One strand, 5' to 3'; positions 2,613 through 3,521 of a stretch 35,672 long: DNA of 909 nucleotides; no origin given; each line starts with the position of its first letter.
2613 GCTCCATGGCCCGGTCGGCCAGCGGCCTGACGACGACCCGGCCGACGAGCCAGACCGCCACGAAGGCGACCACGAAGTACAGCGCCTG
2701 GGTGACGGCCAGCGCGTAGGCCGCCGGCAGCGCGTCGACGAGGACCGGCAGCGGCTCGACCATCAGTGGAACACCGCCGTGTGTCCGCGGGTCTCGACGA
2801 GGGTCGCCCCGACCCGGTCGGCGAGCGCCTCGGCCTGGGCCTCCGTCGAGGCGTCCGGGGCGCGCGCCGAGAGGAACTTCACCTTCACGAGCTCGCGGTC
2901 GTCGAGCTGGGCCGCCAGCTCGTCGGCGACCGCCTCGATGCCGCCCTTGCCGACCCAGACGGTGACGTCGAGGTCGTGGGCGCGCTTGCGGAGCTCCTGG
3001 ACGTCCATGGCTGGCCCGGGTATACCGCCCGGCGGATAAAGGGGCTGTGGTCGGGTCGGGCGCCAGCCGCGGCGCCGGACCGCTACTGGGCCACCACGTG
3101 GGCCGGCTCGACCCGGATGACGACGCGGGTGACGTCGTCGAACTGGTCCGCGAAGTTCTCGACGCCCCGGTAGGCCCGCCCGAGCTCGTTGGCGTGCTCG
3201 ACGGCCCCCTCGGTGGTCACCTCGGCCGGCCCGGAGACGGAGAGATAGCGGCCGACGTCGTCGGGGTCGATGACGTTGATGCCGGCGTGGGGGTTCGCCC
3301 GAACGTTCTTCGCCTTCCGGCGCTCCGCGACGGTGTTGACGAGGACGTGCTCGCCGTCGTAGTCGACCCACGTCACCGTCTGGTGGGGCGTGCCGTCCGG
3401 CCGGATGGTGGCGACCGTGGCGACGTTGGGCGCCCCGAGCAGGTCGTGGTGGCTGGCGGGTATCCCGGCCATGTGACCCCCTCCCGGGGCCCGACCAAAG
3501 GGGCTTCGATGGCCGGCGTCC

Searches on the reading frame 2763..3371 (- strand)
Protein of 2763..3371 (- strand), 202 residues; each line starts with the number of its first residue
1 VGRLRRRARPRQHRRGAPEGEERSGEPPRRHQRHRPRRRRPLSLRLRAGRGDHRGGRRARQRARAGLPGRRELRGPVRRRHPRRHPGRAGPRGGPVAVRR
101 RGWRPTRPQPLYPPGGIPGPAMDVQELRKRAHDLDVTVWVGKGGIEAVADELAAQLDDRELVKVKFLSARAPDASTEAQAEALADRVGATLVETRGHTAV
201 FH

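Call 39: search_protein_families(library=pfam, proteins=[window:2763-3371:-], max_evalue=0.01)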
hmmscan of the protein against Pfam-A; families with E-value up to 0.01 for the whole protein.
window:2763-3371:- (202 aa): 1 family
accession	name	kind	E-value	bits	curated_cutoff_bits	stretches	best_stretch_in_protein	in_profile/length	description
PF01985.26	CRS1_YhbY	-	4e-18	65.9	27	1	125-201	7-82/84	CRS1 / YhbY (CRM) domain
